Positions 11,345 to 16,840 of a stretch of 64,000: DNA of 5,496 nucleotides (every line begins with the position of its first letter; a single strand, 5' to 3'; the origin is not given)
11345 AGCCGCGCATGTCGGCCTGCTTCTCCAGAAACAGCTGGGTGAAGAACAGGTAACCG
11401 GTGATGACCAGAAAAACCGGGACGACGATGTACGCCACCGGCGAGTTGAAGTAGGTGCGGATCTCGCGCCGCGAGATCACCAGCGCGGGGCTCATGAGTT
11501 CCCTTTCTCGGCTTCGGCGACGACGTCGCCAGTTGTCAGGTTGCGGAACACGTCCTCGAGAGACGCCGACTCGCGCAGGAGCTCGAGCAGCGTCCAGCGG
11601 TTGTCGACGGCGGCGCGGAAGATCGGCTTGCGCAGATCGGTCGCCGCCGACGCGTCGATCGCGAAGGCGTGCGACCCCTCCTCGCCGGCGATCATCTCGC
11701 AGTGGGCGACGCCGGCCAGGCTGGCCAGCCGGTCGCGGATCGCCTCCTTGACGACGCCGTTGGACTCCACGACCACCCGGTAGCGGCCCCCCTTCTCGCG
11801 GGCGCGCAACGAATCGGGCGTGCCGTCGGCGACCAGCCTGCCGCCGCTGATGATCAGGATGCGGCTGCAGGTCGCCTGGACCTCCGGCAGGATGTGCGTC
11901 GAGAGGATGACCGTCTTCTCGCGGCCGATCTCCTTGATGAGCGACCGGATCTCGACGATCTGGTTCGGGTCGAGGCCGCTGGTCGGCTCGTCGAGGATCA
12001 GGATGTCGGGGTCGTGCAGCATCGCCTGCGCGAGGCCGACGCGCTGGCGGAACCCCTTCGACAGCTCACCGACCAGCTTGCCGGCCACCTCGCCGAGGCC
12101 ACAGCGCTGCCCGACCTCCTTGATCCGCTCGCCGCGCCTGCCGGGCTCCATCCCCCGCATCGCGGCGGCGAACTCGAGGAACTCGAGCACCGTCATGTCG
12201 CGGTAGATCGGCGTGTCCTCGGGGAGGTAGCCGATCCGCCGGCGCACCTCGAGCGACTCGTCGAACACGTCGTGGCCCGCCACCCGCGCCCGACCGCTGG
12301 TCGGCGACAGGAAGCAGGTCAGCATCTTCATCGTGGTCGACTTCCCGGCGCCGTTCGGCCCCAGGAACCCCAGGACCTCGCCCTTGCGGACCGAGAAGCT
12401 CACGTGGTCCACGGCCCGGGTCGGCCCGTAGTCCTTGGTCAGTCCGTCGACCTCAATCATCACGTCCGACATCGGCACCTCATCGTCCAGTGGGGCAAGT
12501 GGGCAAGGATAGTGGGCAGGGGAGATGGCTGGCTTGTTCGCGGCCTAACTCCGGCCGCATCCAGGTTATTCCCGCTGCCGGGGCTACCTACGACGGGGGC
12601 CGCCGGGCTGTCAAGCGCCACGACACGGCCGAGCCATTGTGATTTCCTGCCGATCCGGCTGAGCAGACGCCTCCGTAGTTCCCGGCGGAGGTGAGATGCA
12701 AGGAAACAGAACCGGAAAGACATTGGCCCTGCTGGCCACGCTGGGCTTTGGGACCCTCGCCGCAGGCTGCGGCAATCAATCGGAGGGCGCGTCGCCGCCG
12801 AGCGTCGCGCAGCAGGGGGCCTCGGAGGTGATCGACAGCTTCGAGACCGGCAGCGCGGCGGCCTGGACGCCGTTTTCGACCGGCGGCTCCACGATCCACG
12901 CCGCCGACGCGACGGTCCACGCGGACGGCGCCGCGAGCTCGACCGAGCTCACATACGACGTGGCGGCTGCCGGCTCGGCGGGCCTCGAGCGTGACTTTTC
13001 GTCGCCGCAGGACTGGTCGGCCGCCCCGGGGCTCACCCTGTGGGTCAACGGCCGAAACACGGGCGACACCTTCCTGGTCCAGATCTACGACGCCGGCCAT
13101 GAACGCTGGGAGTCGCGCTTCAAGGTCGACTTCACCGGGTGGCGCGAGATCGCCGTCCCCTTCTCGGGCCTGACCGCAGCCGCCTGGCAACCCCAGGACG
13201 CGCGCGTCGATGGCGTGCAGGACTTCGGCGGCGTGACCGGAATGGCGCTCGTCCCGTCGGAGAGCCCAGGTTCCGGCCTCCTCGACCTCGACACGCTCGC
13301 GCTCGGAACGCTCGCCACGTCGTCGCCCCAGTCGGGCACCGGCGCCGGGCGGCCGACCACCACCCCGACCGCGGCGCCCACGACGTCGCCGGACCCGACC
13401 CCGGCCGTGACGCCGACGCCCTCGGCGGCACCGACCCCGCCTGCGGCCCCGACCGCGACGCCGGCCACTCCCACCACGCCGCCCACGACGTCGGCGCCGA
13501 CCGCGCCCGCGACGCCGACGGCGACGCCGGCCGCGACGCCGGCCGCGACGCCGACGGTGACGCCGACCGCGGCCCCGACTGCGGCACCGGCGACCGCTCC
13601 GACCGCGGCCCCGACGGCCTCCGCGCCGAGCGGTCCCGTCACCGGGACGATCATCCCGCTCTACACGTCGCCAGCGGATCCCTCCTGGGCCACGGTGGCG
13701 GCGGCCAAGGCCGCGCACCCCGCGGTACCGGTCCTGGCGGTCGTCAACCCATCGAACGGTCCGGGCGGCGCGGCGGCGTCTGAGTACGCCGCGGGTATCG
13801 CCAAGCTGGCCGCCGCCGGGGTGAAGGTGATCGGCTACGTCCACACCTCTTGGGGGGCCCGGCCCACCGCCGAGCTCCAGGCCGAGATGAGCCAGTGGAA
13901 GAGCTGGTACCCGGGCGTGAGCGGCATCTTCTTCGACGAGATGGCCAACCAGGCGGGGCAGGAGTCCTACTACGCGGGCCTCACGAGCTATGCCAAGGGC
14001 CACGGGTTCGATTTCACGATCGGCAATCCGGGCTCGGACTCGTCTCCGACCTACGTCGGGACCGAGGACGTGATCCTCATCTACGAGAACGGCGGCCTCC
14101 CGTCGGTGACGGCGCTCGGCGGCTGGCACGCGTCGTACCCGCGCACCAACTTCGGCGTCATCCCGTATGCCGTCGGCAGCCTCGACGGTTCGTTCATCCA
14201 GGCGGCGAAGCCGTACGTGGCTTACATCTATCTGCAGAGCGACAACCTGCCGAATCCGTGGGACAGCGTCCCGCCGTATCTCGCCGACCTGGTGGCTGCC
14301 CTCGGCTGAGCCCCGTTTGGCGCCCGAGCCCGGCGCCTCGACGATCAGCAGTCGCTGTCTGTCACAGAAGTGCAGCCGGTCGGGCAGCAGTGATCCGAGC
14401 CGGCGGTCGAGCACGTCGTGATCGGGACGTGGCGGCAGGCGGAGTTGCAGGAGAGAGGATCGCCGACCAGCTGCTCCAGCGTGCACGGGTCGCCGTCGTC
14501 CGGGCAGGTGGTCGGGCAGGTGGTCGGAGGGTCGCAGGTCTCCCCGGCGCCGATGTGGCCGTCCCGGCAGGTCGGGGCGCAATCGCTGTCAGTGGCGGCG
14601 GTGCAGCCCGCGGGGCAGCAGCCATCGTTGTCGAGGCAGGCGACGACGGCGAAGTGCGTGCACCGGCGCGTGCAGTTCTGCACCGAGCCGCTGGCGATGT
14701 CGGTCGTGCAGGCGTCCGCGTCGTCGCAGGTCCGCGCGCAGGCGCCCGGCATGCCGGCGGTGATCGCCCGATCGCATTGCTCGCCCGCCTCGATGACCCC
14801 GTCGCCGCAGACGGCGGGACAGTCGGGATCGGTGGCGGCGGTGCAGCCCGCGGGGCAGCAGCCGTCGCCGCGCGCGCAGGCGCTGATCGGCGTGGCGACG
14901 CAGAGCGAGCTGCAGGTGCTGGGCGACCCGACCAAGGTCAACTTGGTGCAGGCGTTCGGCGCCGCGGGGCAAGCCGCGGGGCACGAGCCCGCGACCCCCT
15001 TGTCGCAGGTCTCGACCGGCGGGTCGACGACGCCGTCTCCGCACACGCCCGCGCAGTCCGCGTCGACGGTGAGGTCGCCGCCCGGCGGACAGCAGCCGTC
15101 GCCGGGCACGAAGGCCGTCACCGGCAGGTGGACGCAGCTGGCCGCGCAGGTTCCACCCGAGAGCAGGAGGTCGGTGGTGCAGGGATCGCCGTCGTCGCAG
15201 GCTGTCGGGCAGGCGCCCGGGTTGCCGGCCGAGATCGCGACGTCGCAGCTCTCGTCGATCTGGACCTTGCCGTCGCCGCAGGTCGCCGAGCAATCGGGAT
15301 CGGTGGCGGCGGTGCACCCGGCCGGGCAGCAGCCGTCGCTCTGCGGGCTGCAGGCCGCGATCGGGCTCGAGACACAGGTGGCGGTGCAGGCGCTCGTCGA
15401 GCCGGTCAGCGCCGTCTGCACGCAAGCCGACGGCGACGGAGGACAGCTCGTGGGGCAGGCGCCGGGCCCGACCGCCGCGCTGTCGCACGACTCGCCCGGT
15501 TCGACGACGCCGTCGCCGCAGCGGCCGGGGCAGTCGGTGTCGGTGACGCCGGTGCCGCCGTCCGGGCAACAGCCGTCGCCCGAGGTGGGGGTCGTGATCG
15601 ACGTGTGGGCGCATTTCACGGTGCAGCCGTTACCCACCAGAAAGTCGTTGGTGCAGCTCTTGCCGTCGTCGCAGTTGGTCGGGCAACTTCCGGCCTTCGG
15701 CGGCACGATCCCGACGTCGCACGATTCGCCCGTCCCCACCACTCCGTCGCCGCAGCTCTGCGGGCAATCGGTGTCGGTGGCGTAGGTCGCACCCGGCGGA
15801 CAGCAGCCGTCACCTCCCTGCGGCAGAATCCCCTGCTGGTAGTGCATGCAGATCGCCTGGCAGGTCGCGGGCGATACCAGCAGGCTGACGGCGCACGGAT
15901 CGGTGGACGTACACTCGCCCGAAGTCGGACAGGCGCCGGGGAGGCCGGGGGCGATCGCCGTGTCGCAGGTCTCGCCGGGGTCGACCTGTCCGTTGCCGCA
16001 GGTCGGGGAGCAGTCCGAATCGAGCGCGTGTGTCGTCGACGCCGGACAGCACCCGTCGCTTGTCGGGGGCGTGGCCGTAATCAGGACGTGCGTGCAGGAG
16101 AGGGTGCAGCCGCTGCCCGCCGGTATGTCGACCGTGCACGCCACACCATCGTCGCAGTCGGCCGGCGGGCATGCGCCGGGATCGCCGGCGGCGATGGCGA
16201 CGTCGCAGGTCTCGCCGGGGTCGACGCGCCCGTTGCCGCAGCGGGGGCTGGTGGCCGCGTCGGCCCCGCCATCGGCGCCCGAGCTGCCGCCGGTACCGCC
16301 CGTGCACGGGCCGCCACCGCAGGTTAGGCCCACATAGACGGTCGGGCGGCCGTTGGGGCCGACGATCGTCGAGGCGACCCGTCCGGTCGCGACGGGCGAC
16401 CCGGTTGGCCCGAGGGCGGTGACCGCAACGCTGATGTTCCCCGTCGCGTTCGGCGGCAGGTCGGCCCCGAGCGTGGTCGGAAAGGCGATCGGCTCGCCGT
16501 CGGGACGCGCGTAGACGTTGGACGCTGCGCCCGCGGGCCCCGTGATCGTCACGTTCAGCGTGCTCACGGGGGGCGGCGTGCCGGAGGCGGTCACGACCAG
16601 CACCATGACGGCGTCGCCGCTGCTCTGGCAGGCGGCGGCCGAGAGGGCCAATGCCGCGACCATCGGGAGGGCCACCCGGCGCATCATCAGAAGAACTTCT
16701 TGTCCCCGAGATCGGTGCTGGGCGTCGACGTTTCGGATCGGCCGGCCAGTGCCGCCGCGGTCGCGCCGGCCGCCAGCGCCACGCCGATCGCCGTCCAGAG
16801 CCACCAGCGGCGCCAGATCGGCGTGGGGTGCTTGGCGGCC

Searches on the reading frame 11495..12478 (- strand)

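Call 74: search_protein_families(library=pfam, max_evalue=0.001, proteins=[window:11495-12478:-])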
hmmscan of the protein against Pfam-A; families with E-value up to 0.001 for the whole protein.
window:11495-12478:- (328 aa): 2 families
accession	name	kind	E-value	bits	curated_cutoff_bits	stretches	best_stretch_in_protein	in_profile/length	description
PF00005.33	ABC_tran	-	3.9e-32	112.1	25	1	24-167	2-137/137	ABC transporter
PF13304.12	AAA_21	-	7.5e-12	46.4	27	1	138-196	237-299/304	AAA domain, putative AbiEii toxin, Type IV TA system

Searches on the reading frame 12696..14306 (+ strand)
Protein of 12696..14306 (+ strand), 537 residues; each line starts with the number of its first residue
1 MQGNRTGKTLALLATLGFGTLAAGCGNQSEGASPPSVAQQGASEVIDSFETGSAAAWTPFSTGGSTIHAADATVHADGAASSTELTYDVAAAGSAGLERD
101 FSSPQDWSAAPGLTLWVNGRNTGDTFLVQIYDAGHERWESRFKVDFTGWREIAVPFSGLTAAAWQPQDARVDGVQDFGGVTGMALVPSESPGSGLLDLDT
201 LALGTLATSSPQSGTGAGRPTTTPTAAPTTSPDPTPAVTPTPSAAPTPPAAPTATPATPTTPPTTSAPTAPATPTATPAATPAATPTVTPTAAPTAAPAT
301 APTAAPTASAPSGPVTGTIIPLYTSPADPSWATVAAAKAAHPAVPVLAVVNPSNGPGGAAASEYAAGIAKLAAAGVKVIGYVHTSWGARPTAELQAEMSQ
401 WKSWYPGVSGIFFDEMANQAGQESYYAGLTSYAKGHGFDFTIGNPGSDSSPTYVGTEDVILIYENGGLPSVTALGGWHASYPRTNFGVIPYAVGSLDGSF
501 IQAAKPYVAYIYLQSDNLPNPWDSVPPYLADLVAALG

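Call 74: search_protein_families(library=pfam, max_evalue=0.001, proteins=[window:12696-14306:+])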
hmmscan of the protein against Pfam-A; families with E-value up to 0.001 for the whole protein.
window:12696-14306:+ (537 aa): 2 families
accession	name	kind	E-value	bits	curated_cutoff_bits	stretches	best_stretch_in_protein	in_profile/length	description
PF12138.14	Spherulin4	-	6.4e-41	140.9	30.2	1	319-535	3-238/239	Spherulation-specific family 4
PF03425.19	CBM_11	-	3.5e-15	56.9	27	1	38-200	7-176/182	Carbohydrate binding domain (family 11)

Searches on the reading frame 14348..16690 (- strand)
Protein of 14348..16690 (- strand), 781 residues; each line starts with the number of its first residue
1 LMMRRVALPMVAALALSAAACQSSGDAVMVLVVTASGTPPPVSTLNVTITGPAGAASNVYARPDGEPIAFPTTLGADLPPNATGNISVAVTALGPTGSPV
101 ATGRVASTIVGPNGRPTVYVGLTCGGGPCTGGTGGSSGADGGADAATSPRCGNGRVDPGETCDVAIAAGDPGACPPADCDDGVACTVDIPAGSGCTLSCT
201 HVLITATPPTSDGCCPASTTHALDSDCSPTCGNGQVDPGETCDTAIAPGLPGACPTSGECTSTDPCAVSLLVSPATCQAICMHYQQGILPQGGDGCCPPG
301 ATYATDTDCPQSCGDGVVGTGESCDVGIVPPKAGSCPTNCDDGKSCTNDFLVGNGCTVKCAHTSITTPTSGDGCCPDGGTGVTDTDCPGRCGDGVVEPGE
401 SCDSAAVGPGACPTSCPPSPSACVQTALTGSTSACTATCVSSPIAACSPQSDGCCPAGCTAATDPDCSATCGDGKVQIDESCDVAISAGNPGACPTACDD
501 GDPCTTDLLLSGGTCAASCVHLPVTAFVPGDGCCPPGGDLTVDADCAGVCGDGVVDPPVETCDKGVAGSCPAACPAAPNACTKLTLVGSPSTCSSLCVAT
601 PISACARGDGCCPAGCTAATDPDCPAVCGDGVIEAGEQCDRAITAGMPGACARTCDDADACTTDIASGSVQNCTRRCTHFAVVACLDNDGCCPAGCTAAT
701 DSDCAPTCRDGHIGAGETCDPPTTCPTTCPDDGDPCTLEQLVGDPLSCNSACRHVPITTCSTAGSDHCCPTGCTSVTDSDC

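Call 5: search_protein_families(library=pfam, max_evalue=1, proteins=[window:14348-16690:-])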
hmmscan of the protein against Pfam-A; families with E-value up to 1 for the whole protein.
window:14348-16690:- (781 aa): 2 families
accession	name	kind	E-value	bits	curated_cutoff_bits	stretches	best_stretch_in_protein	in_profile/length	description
PF13948.11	DUF4215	-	5.5e-09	36.6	27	2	224-243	14-33/47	Domain of unknown function (DUF4215)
PF25146.1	GH3_N_vert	-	0.14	12.6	34.1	0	636-690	5-59/68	Vertebrate GH3, N-terminal domain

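Call 6: search_protein_families(library=ncbifam, max_evalue=1, proteins=[window:14348-16690:-])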
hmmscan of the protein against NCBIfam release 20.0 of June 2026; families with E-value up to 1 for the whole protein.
window:14348-16690:- (781 aa): 1 family
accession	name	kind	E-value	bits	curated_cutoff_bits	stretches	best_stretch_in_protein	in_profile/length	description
TIGR02232.1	myxo_disulf_rpt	repeat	0.04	13.7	20.8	5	229-243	2-16/38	cysteine-rich acidic repeat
